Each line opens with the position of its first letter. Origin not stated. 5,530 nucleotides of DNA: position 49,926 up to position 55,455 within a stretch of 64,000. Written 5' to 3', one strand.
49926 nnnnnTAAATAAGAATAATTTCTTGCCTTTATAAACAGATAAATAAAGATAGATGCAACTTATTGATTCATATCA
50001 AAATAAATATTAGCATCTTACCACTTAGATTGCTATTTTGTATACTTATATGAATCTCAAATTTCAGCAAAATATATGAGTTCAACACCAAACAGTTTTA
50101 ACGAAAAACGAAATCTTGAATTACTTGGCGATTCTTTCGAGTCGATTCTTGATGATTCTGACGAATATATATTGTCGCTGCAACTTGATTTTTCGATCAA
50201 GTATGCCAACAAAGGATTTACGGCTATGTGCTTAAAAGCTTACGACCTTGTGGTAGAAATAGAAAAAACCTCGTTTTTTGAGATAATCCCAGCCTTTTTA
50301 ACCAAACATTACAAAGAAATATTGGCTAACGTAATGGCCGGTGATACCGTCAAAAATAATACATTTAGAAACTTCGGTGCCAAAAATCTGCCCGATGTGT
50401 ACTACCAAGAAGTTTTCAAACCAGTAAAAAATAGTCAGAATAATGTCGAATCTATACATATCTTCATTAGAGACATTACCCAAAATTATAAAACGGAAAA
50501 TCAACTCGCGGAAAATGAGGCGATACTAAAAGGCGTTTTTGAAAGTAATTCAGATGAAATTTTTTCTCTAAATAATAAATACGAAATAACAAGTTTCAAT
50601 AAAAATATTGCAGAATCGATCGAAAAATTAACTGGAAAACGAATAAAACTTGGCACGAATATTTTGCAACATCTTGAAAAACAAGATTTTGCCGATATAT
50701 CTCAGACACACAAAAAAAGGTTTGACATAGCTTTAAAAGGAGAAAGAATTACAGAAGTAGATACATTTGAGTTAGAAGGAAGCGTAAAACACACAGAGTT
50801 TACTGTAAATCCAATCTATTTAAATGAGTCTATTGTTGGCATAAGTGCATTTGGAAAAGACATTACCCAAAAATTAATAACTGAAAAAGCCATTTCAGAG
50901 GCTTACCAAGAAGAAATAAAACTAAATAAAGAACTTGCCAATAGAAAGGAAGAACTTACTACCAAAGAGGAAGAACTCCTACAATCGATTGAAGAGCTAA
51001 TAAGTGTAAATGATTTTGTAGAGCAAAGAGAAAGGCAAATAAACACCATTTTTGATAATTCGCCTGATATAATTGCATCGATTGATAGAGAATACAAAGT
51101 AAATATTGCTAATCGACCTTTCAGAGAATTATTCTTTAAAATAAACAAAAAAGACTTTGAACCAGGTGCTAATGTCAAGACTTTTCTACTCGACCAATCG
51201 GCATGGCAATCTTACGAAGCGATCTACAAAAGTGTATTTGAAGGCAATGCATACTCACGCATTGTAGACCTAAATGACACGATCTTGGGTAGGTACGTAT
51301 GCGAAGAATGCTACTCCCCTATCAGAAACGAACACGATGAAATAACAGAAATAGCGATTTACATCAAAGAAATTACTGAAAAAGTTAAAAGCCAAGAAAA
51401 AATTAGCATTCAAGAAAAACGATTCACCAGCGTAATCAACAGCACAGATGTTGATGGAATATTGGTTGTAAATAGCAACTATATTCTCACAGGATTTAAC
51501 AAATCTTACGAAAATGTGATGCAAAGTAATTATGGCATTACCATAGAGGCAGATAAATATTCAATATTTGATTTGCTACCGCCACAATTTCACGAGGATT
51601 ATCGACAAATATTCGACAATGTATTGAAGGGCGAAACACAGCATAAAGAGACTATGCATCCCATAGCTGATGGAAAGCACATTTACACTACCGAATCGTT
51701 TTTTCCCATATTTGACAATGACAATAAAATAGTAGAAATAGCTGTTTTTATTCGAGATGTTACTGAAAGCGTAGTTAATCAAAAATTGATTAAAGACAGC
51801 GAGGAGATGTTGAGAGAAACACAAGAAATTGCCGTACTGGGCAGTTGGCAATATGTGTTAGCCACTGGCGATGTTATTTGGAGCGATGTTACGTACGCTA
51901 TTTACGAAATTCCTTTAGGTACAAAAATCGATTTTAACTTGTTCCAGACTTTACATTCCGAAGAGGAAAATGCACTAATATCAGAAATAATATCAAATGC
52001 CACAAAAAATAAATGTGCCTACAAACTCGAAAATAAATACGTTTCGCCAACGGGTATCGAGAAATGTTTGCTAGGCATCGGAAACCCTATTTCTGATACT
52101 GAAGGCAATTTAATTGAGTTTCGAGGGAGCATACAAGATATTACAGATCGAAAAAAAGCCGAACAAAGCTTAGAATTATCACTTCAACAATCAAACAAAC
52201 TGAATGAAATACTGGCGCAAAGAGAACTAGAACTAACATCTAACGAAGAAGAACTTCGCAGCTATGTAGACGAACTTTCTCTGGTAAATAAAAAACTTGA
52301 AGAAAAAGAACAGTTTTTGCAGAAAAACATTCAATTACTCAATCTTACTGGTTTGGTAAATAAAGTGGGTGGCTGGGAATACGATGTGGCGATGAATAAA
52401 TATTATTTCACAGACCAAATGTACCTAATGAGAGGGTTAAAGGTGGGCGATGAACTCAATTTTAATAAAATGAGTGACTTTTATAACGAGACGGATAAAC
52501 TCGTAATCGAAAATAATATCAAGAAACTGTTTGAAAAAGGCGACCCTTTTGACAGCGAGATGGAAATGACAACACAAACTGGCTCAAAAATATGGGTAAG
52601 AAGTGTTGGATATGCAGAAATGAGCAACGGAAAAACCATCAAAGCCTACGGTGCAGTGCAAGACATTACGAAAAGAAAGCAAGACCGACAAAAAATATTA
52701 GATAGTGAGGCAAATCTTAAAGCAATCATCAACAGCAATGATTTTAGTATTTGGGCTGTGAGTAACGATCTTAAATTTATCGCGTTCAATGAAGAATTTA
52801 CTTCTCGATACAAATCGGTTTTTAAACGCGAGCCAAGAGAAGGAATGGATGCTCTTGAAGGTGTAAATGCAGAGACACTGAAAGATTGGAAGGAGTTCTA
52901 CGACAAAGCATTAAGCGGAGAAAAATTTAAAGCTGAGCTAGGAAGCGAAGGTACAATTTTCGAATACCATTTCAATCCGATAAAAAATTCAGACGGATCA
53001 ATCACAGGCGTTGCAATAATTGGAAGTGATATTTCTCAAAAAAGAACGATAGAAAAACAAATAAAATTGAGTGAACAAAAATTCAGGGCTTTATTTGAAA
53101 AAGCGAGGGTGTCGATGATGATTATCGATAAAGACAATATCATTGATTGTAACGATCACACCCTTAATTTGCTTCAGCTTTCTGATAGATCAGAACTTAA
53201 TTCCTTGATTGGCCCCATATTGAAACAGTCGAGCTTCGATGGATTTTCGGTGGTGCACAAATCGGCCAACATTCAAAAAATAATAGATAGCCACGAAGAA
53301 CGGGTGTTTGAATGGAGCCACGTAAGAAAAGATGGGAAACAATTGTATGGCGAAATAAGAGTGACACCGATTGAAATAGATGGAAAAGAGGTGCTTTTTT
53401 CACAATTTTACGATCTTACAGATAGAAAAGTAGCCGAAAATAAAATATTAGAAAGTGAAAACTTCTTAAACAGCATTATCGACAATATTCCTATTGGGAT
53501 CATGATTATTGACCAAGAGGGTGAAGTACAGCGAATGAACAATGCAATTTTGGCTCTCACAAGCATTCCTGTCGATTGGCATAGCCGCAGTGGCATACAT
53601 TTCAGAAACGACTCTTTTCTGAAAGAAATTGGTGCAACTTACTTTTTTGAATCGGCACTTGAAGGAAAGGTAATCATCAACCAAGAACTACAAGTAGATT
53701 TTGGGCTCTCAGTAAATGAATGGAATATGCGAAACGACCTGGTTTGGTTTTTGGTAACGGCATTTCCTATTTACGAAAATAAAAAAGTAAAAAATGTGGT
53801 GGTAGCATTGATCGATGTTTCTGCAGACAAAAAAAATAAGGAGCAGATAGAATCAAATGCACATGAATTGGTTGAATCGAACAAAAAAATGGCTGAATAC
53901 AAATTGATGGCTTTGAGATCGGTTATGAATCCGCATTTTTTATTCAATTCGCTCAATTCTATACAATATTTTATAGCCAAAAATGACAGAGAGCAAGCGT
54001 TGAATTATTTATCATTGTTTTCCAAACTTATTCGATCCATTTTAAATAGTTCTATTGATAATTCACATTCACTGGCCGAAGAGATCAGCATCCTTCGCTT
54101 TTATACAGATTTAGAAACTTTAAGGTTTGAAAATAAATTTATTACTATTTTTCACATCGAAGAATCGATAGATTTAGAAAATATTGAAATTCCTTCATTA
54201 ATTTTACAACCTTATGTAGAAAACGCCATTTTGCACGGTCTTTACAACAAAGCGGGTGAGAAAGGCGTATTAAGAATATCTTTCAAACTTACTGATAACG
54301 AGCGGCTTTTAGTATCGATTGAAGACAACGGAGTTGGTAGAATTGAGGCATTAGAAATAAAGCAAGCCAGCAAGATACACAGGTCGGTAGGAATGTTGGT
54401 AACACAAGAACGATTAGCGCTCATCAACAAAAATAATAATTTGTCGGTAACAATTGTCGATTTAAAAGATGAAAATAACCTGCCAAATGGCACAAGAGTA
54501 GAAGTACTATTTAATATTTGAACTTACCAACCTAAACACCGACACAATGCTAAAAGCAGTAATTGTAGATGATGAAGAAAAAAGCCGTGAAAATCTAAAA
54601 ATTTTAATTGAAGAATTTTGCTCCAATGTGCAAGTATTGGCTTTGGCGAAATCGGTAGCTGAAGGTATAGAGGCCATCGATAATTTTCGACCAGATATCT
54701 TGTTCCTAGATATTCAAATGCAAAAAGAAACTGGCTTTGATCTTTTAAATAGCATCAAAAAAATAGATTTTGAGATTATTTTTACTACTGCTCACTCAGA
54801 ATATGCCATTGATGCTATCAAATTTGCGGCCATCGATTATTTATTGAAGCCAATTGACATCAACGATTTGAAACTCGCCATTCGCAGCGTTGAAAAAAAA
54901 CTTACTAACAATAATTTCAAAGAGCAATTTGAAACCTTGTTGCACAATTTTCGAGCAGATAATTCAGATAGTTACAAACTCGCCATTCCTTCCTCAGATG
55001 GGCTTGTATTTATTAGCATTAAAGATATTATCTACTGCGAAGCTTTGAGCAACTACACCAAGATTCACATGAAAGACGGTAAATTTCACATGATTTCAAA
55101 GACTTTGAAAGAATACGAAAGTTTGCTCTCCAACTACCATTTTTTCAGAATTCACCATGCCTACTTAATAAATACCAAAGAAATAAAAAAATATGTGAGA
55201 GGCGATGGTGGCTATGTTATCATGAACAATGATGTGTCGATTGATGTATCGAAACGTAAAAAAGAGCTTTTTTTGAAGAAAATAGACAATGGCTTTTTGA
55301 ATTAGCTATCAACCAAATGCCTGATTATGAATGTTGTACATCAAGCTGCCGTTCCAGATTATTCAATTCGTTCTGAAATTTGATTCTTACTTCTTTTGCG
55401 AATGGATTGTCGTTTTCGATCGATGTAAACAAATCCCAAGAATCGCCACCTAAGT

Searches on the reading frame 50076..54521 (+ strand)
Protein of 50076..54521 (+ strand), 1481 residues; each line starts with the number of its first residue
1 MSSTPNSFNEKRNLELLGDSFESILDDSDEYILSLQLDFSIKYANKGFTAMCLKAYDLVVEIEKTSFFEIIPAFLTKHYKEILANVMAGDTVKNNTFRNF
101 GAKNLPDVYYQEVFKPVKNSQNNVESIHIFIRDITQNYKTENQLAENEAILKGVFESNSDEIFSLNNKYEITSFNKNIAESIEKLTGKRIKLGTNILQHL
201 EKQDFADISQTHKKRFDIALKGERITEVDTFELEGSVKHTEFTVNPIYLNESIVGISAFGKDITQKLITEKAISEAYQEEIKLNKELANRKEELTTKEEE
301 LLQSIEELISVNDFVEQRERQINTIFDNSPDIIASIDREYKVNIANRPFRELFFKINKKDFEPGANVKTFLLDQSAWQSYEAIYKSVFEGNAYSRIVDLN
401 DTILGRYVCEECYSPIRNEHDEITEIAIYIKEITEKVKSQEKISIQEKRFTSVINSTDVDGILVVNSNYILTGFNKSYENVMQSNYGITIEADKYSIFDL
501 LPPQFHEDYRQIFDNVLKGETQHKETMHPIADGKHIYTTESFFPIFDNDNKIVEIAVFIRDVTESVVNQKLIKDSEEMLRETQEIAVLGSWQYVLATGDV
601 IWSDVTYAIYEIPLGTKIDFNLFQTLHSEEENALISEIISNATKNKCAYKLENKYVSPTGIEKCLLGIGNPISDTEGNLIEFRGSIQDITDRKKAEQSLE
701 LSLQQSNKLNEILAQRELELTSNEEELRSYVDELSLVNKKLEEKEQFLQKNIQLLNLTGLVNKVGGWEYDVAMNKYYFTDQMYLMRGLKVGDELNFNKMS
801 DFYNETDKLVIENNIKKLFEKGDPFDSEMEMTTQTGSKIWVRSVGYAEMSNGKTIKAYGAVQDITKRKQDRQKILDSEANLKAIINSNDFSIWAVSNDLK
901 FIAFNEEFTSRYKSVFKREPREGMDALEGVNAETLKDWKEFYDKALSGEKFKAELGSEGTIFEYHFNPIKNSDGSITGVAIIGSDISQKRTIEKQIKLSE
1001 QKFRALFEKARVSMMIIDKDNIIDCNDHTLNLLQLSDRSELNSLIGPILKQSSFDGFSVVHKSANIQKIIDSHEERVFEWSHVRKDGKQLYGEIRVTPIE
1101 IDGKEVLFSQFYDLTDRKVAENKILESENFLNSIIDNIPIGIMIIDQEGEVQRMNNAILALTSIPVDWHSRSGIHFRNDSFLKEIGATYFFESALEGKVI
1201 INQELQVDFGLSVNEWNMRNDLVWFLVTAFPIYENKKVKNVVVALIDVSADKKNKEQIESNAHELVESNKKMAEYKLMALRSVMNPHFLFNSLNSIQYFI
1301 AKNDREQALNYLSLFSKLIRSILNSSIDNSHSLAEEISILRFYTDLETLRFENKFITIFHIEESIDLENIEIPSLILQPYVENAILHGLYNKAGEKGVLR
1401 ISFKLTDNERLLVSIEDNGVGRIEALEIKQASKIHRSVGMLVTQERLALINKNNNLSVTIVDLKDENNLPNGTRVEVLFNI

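Call 65: search_protein_families(library=pfam, proteins=[window:50076-54521:+], max_evalue=0.0001)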
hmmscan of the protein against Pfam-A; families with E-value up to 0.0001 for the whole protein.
window:50076-54521:+ (1481 aa): 7 families
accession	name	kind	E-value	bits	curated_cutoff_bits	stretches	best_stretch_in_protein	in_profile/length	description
PF13426.13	PAS_9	-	2e-36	124.8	27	2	1012-1116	2-103/103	PAS domain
PF08448.16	PAS_4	-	1.5e-34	118.9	23.1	1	460-565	6-108/110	PAS fold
PF13188.13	PAS_8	-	1e-19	70.1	21.8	1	1001-1049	1-47/65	PAS domain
PF06580.19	His_kinase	-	1.1e-18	67.7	25.2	1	1276-1355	2-81/81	Histidine kinase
PF08447.18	PAS_3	-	9.5e-14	51.9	25.6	1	777-860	3-88/89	PAS fold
PF00989.32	PAS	-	1.4e-12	48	22.6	0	460-562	12-113/113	PAS fold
PF13596.12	PAS_10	-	4.6e-07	30.9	22.1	0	881-986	1-105/106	PAS domain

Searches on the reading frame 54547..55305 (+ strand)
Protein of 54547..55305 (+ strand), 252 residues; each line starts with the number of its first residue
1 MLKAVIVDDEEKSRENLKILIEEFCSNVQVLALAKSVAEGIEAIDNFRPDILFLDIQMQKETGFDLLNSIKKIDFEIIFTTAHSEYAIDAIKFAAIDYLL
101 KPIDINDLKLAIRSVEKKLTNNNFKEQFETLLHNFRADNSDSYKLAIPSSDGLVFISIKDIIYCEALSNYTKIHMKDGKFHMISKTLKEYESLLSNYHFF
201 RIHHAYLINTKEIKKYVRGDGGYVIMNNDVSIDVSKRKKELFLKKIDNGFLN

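Call 65: search_protein_families(library=pfam, proteins=[window:54547-55305:+], max_evalue=0.0001)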
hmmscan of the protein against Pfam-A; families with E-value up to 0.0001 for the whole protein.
window:54547-55305:+ (252 aa): 2 families
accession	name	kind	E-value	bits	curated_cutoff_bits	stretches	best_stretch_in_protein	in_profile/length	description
PF00072.30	Response_reg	-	4.9e-21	75.4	30.2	1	5-112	2-110/111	Response regulator receiver domain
PF04397.21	LytTR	-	1.2e-17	64.3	22.6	1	152-246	2-97/98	LytTr DNA-binding domain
